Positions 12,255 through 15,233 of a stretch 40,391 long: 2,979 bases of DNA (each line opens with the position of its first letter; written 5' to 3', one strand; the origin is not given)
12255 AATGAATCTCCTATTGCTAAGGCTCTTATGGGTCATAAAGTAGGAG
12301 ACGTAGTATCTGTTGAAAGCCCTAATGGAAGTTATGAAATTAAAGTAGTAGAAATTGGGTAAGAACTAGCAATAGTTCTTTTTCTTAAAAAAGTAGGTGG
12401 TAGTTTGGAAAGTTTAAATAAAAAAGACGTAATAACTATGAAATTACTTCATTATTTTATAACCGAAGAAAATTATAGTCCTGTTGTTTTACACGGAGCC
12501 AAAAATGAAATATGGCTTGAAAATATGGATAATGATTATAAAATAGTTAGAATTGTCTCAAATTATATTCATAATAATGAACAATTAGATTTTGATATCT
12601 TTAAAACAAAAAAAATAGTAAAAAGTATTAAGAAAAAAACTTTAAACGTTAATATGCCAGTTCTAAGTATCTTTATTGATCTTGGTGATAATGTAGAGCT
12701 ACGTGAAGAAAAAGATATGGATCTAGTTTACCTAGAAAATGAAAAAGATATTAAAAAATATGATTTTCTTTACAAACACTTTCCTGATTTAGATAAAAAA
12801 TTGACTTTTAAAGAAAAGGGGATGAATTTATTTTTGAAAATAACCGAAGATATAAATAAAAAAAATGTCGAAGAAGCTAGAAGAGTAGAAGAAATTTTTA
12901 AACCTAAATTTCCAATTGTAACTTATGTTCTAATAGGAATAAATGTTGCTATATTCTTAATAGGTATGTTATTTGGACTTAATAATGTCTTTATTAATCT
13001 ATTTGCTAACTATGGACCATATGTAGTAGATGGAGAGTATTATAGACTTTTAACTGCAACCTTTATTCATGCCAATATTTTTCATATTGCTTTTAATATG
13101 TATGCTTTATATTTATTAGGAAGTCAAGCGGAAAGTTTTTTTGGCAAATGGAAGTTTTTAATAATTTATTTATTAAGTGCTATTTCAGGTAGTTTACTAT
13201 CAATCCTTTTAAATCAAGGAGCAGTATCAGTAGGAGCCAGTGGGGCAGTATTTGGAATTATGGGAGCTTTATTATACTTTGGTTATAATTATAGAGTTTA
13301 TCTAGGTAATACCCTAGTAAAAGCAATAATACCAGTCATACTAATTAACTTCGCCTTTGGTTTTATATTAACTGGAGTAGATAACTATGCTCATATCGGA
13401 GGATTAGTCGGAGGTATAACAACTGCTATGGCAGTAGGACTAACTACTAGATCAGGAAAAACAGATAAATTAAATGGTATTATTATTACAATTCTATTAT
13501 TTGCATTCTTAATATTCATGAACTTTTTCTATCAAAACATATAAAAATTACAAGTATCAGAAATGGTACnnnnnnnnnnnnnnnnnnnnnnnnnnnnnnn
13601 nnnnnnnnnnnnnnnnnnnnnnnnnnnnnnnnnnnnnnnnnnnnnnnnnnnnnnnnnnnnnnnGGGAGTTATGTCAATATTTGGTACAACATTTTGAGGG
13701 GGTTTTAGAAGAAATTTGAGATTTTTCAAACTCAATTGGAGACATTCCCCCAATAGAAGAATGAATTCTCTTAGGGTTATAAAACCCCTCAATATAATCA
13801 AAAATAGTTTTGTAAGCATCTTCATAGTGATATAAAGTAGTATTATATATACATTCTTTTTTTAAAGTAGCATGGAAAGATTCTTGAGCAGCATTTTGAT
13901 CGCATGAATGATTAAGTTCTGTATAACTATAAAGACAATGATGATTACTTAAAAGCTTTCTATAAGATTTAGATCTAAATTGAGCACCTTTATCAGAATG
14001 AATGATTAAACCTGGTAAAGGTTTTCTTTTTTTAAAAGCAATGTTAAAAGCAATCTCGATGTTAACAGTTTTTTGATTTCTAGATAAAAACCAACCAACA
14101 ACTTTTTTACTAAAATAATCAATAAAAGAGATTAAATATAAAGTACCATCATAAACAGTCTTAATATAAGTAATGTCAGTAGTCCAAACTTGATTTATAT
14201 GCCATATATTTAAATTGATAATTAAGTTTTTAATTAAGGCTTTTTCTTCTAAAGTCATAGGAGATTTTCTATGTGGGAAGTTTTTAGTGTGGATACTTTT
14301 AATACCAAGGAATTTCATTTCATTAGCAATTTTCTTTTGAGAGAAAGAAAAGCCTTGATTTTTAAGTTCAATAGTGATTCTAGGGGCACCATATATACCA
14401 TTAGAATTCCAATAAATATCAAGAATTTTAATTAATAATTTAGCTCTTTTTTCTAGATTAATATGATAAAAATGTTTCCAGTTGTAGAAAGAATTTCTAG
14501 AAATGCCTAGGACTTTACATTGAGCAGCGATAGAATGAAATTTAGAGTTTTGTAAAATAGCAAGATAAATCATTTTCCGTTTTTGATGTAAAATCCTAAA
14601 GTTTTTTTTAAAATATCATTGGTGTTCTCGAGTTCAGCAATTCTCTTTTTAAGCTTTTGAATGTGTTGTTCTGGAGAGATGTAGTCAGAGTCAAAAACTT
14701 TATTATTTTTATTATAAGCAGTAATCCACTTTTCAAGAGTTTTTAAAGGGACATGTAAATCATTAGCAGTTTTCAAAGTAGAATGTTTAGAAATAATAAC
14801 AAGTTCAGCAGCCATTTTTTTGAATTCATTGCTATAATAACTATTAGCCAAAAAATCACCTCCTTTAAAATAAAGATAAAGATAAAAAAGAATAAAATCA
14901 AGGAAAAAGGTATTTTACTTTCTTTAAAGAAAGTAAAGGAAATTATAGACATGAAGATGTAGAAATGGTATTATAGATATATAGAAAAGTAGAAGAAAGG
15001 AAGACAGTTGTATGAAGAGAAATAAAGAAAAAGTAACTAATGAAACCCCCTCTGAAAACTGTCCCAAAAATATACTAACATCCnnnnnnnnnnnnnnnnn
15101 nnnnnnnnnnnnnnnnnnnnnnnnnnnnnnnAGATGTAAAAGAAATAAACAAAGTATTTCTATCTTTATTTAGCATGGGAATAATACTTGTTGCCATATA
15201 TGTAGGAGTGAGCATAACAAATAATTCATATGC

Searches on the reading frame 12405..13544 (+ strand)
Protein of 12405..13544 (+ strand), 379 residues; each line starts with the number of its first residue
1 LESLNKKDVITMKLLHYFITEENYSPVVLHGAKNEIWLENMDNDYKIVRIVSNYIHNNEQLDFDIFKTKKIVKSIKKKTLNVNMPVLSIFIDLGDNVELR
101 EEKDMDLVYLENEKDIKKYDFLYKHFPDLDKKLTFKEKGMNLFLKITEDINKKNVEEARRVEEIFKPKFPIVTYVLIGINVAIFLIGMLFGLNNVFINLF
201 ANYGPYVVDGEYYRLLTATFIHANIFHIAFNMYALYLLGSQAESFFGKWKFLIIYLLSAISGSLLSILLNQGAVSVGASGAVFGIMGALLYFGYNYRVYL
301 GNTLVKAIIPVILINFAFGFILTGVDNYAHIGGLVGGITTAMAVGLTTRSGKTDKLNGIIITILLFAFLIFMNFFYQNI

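Call 11: search_protein_families(library=pfam, proteins=[window:12405-13544:+])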
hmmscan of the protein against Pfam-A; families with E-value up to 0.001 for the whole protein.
window:12405-13544:+ (379 aa): 1 family
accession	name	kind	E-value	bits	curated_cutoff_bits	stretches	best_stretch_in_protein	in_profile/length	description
PF01694.28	Rhomboid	-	4.8e-37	127.8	22.6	1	210-344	2-140/143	Rhomboid domain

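Call 50: find_encoding_contigs(protein=window:12405-13541:+, flank=4000, max_places=10)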
Protein seq(379 aa) (379 aa): 15 contigs read that carry it; 9 places shown.
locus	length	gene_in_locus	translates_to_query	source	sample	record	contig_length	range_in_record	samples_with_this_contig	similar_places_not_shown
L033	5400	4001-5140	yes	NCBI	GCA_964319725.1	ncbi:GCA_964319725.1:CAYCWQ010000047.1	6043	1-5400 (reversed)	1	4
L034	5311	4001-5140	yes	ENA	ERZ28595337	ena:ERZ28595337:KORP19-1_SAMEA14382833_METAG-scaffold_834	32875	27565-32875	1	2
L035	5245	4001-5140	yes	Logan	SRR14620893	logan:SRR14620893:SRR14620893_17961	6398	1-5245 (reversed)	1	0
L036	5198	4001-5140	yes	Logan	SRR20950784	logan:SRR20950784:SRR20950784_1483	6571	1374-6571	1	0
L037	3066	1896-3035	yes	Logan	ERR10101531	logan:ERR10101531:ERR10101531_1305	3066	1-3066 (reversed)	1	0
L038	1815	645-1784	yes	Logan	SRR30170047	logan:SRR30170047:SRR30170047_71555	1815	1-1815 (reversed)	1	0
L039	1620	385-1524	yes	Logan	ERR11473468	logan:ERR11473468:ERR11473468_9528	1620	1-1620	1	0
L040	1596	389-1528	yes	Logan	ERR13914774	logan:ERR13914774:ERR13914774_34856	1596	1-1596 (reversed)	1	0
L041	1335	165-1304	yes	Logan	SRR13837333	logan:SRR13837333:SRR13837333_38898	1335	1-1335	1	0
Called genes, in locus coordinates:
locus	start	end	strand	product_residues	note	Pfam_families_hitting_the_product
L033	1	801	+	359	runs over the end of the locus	PF02618:YceG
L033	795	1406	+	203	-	PF01596:Methyltransf_3, PF02390:Methyltransf_4 (faint), PF01135:PCMT, PF05175:MTS (weak), PF13847:Methyltransf_31, PF13578:Methyltransf_24 (weak)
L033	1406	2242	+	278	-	PF01136:Peptidase_U32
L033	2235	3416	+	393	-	PF01136:Peptidase_U32, PF16325:Peptidase_U32_C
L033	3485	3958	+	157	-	PF03449:GreA_GreB_N, PF01272:GreA_GreB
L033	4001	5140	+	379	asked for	PF01694:Rhomboid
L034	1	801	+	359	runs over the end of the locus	PF02618:YceG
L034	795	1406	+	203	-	PF01596:Methyltransf_3, PF02390:Methyltransf_4 (faint), PF01135:PCMT, PF05175:MTS (weak), PF13847:Methyltransf_31, PF13578:Methyltransf_24 (weak)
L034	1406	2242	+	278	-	PF01136:Peptidase_U32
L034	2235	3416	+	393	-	PF01136:Peptidase_U32, PF16325:Peptidase_U32_C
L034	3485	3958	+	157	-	PF03449:GreA_GreB_N, PF01272:GreA_GreB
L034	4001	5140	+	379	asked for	PF01694:Rhomboid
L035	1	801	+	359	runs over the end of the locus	PF02618:YceG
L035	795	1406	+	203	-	PF01596:Methyltransf_3, PF02390:Methyltransf_4 (faint), PF01135:PCMT, PF05175:MTS (weak), PF13847:Methyltransf_31, PF13578:Methyltransf_24 (weak)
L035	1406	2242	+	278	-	PF01136:Peptidase_U32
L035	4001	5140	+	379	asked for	PF01694:Rhomboid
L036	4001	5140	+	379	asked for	PF01694:Rhomboid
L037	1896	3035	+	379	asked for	PF01694:Rhomboid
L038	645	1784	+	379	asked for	PF01694:Rhomboid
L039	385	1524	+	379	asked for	PF01694:Rhomboid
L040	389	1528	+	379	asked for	PF01694:Rhomboid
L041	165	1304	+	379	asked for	PF01694:Rhomboid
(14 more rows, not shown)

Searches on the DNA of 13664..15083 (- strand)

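Call 54: search_dna_similar(query=window:13664-15083:-, collection=plasmids, mode=distant, max_rows=8)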
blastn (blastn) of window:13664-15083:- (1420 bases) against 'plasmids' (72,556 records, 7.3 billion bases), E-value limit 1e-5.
Records with a match: 1; places in all: 2; records where one place covers at least 80% of the query: 0.
Best place of each record, by identity: 60-80% 1.
By first word of the organism name: Clostridium 1.
By predicted mobility (MOB-suite, as given by PLSDB): mobilizable 1.
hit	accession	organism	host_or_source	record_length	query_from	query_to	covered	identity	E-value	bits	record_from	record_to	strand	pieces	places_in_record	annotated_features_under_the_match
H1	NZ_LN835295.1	Clostridium perfringens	-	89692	1200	1333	9%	70.1%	1e-6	63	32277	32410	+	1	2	IS3 family transposase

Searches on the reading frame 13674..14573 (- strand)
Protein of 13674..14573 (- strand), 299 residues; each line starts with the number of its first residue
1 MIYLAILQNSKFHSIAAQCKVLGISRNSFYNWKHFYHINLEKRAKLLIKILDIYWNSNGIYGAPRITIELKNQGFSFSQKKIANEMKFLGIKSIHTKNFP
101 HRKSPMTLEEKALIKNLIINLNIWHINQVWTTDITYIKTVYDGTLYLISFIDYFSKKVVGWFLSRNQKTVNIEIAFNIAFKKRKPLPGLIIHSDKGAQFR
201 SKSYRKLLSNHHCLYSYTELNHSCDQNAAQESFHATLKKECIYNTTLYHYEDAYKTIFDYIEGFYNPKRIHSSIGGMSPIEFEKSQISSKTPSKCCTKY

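Call 11: search_protein_families(library=pfam, proteins=[window:13674-14573:-])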
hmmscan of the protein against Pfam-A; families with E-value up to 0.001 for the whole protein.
window:13674-14573:- (299 aa): 4 families
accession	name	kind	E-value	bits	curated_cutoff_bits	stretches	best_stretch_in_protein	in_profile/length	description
PF00665.32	rve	-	3.4e-20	72.6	32.6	1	127-218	5-97/102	Integrase core domain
PF13333.12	rve_2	-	2.5e-13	50.4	22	1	231-285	1-54/56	Integrase core domain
PF13276.12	HTH_21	-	2.5e-10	40.9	28.1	1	43-97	3-58/60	HTH-like domain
PF13683.12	rve_3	-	2.3e-09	37.3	26.5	1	222-279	11-67/67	Integrase core domain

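Call 15: find_encoding_contigs(protein=window:13674-14573:-, flank=4000, max_places=10)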
Protein window:13674-14573:- (299 aa): 3 contigs read that carry it; 3 places shown.
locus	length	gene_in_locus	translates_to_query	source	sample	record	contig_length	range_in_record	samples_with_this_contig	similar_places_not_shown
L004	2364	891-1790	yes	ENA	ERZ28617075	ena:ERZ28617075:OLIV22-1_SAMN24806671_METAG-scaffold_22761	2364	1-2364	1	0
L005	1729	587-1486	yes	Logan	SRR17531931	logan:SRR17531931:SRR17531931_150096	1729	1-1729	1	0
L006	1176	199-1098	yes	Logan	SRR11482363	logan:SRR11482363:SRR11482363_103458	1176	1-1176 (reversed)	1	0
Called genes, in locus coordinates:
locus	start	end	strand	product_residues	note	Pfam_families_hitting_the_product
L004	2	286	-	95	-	?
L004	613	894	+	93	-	PF01527:HTH_Tnp_1 (weak)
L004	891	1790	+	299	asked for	PF13276:HTH_21, PF00665:rve, PF13683:rve_3, PF13333:rve_2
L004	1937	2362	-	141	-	?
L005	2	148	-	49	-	?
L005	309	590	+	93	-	PF01527:HTH_Tnp_1 (weak)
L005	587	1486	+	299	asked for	PF13276:HTH_21, PF00665:rve, PF13683:rve_3, PF13333:rve_2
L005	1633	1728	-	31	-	?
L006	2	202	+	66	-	?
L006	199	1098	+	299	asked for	PF13276:HTH_21, PF00665:rve, PF13683:rve_3, PF13333:rve_2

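Call 53: search_protein_families(library=ncbifam, proteins=[window:13674-14573:-])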
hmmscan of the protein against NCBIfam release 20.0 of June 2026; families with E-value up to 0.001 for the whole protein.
window:13674-14573:- (299 aa): 2 families
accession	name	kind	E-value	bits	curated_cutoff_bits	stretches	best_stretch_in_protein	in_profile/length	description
NF033516.0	transpos_IS3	equivalog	5.7e-70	236.4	160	1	6-283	94-369/369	IS3 family transposase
NF033577.2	transpos_IS481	equivalog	1.2e-23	84.1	224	1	61-281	77-282/284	IS481 family transposase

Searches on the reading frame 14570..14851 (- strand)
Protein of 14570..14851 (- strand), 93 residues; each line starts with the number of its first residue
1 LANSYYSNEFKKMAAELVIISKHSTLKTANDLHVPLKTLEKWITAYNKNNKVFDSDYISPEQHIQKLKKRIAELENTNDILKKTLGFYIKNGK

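Call 11: search_protein_families(library=pfam, proteins=[window:14570-14851:-])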
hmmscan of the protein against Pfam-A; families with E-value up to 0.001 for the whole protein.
window:14570-14851:- (93 aa): 1 family
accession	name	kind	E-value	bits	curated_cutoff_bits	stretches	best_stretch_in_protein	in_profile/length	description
PF01527.26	HTH_Tnp_1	-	9.8e-06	26.1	24.1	1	5-75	6-71/75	Transposase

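Call 21: find_encoding_contigs(protein=window:14570-14851:-, flank=4000, max_places=10)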
Protein window:14570-14851:- (93 aa): 22 contigs read that carry it; 10 places shown.
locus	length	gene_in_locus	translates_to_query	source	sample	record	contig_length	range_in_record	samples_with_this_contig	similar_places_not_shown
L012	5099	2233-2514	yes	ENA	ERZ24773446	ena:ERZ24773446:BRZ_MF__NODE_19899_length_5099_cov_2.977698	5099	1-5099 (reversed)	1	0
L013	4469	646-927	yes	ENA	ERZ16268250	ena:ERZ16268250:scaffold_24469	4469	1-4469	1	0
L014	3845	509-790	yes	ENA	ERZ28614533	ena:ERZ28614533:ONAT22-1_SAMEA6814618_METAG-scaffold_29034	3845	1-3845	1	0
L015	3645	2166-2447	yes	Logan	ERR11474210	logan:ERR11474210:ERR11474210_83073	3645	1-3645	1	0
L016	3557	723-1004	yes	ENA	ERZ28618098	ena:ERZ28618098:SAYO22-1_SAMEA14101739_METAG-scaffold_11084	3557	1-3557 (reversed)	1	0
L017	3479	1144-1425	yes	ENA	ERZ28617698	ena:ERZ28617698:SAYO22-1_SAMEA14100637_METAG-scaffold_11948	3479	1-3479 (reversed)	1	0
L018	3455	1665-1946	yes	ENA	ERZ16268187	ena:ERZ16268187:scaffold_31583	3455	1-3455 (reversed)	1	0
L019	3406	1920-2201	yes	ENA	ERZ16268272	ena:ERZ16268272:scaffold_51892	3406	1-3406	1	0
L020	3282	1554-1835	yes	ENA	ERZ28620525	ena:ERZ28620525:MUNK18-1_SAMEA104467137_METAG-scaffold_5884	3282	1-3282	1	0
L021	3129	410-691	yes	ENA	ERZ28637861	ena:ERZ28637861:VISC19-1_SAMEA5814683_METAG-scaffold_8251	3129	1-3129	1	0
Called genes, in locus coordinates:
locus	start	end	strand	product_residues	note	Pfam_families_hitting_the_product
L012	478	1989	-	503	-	-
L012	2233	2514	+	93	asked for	PF01527:HTH_Tnp_1 (weak)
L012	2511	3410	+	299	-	PF13276:HTH_21, PF00665:rve, PF13683:rve_3, PF13333:rve_2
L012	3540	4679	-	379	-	PF01694:Rhomboid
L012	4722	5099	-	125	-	?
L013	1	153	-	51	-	?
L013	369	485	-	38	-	-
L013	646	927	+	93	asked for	PF01527:HTH_Tnp_1 (weak)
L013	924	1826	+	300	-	PF13276:HTH_21, PF00665:rve, PF13683:rve_3, PF13333:rve_2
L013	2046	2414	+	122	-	-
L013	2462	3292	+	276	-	PF00665:rve, PF13683:rve_3, PF13333:rve_2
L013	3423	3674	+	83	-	PF04023:FeoA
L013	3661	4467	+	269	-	?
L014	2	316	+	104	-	?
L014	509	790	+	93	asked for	PF01527:HTH_Tnp_1 (weak)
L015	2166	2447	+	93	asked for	PF01527:HTH_Tnp_1 (weak)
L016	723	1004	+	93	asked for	PF01527:HTH_Tnp_1 (weak)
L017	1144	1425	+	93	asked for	PF01527:HTH_Tnp_1 (weak)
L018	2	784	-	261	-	?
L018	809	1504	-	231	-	PF12810:ALK_LTK_GRD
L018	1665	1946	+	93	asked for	PF01527:HTH_Tnp_1 (weak)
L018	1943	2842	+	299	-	PF13276:HTH_21, PF00665:rve, PF13683:rve_3, PF13333:rve_2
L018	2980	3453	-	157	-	?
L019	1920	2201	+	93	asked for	PF01527:HTH_Tnp_1 (weak)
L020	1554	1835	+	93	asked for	PF01527:HTH_Tnp_1 (weak)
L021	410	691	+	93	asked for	PF01527:HTH_Tnp_1 (weak)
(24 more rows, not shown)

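Call 53: search_protein_families(library=ncbifam, proteins=[window:14570-14851:-])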
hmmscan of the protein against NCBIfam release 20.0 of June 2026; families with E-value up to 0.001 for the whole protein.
window:14570-14851:- (93 aa): 1 family
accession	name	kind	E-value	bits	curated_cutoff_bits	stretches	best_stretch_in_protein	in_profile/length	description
NF033516.0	transpos_IS3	equivalog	1.5e-09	37.6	160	1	9-86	1-83/369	IS3 family transposase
